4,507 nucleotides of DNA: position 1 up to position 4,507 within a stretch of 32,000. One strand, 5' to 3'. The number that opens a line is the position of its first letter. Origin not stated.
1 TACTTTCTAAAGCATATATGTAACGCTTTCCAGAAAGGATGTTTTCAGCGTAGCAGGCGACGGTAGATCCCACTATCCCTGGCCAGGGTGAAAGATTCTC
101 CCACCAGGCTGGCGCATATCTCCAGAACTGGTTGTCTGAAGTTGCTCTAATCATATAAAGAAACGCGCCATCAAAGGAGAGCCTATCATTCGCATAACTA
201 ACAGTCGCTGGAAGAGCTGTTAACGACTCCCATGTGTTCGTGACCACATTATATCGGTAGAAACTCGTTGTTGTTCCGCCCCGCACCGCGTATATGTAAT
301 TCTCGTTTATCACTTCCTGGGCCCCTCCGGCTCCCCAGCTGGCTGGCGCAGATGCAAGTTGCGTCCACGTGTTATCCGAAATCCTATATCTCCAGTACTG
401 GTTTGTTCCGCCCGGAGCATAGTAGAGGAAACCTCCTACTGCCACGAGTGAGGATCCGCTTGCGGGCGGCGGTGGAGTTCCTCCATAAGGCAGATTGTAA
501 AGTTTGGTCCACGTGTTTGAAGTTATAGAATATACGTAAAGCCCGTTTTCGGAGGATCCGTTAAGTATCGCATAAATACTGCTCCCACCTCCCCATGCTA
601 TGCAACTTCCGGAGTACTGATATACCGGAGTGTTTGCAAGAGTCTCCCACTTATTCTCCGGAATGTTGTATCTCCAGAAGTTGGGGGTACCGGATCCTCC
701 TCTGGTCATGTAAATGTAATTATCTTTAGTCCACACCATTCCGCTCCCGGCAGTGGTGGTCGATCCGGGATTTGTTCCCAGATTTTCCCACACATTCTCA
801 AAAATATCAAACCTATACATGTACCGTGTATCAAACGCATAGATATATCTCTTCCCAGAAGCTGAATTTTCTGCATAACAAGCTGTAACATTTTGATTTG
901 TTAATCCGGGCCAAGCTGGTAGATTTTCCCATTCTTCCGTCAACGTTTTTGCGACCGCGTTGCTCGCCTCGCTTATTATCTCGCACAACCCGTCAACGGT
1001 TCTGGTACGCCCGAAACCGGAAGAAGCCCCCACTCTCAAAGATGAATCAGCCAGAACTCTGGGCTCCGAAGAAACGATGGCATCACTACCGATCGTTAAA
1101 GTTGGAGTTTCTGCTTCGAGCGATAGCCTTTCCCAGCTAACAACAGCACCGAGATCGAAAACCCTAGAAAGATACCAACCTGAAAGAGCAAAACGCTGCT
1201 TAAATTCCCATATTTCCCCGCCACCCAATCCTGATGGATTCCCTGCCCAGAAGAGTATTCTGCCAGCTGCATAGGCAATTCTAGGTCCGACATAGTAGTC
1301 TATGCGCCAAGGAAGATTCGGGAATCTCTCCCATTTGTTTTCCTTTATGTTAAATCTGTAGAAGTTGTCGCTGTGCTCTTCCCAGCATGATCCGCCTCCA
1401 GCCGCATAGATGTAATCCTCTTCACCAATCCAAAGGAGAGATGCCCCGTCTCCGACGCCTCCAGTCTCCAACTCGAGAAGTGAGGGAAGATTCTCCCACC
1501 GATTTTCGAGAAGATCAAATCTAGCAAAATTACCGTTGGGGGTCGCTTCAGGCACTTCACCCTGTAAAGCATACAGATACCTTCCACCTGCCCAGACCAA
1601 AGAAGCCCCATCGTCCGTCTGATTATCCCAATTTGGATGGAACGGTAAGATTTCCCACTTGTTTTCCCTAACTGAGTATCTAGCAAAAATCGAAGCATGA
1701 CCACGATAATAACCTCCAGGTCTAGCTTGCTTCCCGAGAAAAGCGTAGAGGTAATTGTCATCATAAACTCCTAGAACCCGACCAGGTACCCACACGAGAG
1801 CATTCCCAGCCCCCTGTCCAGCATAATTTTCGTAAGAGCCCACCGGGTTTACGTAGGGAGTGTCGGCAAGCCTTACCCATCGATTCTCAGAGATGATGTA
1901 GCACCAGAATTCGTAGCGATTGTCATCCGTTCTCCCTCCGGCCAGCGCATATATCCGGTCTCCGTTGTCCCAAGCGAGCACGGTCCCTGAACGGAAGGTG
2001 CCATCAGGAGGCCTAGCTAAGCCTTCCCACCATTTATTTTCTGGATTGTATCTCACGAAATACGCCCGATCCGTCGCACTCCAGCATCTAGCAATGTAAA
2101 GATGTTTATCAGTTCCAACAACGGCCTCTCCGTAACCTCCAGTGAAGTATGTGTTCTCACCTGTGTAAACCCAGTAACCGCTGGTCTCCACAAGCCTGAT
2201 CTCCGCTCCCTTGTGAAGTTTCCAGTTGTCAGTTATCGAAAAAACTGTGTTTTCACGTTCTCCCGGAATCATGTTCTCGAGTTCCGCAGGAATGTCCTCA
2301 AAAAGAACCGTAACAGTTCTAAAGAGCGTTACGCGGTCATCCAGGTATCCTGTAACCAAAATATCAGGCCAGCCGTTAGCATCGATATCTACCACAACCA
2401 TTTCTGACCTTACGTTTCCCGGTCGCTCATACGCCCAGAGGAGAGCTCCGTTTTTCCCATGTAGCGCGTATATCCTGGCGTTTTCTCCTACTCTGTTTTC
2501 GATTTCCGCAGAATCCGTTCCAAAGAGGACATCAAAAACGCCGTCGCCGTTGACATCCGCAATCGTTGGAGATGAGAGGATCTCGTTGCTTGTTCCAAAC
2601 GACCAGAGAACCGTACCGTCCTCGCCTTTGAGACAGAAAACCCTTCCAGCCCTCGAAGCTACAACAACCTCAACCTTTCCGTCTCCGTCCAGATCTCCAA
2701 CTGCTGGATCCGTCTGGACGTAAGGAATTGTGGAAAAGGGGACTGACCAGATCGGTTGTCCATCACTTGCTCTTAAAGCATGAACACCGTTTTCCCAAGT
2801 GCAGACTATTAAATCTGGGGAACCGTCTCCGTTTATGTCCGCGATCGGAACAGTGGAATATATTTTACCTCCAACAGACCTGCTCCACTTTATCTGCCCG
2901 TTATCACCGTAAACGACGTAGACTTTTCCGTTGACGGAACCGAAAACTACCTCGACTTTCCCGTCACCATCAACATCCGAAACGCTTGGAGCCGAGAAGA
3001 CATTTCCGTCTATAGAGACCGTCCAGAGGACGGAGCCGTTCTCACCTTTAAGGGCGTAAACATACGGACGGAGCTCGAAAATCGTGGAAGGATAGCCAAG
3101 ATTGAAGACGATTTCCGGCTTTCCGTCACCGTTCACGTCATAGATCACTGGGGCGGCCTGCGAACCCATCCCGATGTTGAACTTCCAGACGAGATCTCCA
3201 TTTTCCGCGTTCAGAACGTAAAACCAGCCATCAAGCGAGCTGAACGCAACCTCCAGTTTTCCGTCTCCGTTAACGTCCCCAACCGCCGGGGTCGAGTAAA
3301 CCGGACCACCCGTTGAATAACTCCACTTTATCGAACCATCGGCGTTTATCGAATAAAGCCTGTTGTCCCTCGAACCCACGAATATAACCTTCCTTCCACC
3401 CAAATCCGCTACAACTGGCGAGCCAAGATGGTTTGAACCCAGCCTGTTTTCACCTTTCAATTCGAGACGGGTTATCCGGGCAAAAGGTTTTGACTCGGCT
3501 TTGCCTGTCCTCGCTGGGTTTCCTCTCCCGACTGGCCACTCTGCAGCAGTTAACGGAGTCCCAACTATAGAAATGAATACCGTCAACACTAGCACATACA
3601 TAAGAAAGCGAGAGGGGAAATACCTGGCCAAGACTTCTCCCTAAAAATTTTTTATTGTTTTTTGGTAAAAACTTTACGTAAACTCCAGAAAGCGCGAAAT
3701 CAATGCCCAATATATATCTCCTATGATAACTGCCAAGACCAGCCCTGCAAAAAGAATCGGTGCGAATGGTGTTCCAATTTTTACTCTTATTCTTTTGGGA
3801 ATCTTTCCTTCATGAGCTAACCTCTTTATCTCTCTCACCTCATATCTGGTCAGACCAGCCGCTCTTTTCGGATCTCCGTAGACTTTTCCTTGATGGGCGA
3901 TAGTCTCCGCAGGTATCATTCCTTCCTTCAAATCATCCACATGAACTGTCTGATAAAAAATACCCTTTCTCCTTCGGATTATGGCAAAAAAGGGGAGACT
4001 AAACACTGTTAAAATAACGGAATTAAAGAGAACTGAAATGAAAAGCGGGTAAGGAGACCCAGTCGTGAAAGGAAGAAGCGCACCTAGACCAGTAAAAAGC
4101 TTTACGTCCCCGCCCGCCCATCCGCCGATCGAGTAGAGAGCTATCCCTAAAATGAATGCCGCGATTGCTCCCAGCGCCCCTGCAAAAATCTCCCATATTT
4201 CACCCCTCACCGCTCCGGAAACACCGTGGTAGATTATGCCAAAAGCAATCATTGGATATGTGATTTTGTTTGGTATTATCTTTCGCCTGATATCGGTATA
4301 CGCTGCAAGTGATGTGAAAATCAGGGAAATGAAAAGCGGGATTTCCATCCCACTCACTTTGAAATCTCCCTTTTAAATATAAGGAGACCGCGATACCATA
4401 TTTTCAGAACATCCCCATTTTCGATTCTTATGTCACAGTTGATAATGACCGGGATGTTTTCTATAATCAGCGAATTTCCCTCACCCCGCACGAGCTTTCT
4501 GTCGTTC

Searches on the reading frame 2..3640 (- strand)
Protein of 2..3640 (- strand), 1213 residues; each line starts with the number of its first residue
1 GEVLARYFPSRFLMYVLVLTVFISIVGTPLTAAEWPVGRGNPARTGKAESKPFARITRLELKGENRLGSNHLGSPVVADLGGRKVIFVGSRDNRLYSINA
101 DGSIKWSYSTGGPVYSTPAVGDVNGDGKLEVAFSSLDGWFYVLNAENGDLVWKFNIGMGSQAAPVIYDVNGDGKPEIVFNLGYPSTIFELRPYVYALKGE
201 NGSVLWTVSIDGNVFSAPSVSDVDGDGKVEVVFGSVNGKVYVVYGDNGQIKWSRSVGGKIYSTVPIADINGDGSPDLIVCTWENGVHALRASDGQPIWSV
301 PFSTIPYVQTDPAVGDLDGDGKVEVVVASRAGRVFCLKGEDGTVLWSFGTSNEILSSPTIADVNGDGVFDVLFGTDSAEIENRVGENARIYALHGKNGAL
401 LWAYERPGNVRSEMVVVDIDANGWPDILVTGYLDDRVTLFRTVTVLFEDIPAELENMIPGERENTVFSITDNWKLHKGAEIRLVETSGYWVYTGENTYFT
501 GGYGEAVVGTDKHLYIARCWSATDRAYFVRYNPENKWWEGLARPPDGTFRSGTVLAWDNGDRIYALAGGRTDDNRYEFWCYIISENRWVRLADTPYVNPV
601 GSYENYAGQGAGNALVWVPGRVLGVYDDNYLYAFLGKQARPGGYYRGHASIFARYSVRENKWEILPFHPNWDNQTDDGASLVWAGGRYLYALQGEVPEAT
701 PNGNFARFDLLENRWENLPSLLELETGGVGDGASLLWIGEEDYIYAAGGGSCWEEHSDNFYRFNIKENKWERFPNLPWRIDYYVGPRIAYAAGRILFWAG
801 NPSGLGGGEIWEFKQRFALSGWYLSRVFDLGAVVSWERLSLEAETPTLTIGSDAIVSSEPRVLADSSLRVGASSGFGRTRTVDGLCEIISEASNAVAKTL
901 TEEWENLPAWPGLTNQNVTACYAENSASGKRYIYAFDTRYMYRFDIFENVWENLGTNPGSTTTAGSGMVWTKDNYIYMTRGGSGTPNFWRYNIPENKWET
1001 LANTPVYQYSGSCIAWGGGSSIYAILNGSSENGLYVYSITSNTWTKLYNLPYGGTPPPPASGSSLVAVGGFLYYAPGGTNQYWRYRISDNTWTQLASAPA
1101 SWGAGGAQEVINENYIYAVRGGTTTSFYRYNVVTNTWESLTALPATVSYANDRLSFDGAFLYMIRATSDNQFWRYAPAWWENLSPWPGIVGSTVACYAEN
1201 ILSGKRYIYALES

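Call 67: search_protein_families(library=pfam, proteins=[window:2-3640:-], max_evalue=0.0001)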
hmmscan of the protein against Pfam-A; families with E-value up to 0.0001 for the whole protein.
window:2-3640:- (1213 aa): 15 families
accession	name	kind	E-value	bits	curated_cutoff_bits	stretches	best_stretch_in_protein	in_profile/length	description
PF13570.13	Beta-prop_ACSF4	-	6.4e-35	121.5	133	1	83-362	61-312/329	Beta-alanine-activating enzyme, beta-propeller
PF13517.12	FG-GAP_3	-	8.2e-31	106.8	26.9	4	268-327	1-61/61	FG-GAP-like repeat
PF13964.12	Kelch_6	-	1.1e-27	95.5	25.3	1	1061-1099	3-47/50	Kelch motif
PF01839.29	FG-GAP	-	7.3e-22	77.2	22.1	0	312-333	5-26/37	FG-GAP repeat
PF25292.1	Beta-prop_CGLA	-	7.4e-22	78.7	26.8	2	281-357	6-78/316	Lambda-carrageenase beta-propeller domain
PF13360.13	PQQ_2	-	1.3e-21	77.8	27.6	3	285-408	4-103/233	Outer membrane protein assembly factor BamB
PF13418.12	Kelch_4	-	3.6e-19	68.9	21.6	0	1028-1054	25-45/49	Galactose oxidase, central domain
PF01344.31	Kelch_1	-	1.9e-18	66.1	20.1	0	742-777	12-46/46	Kelch motif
PF24681.1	Kelch_KLHDC2_KLHL20_DRC7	-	2.1e-17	63.6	50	1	1011-1141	63-195/221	KLHDC2/KLHL20/DRC7 Kelch-repeats domain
PF24981.1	Beta-prop_ATRN-LZTR1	-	1e-13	51.7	50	1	1026-1143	9-141/289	Attractin/LZTR1 beta-propeller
PF13415.12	Kelch_3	-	2.3e-11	44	22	0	1028-1067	14-47/48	Galactose oxidase, central domain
PF15907.11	Itfg2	-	1.6e-09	37.9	27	0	201-252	238-288/330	Integrin-alpha FG-GAP repeat-containing protein 2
PF23727.1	Beta-prop_FAM234A_B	-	2.9e-09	36.4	26.4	0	193-284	53-151/467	FAM234A/B beta-propeller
PF01011.28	PQQ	-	2.1e-05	23.9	26.7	0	120-171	540-591/595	Glucose/ethanol/alcohol dehydrogenase, beta-propeller domain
PF14783.12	BBS2_Mid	-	4.1e-05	24.1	27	0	205-241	71-106/108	Ciliary BBSome complex subunit 2, middle region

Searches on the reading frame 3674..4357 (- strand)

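Call 67: search_protein_families(library=pfam, proteins=[window:3674-4357:-], max_evalue=0.0001)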
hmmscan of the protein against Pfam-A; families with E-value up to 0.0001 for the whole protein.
window:3674-4357:- (227 aa): 3 families
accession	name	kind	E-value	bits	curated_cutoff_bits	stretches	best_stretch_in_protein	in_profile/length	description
PF01478.23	Peptidase_A24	-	5.3e-18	65.8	26.5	1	10-119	2-102/104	Type IV leader peptidase family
PF06819.16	Arc_PepC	-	1.2e-09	38.8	23.4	0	115-162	5-54/110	Archaeal Peptidase A24 C-terminal Domain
PF06847.16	Arc_PepC_II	-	4.8e-06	27.5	29.9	1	171-215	49-93/93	Archaeal Peptidase A24 C-terminus Type II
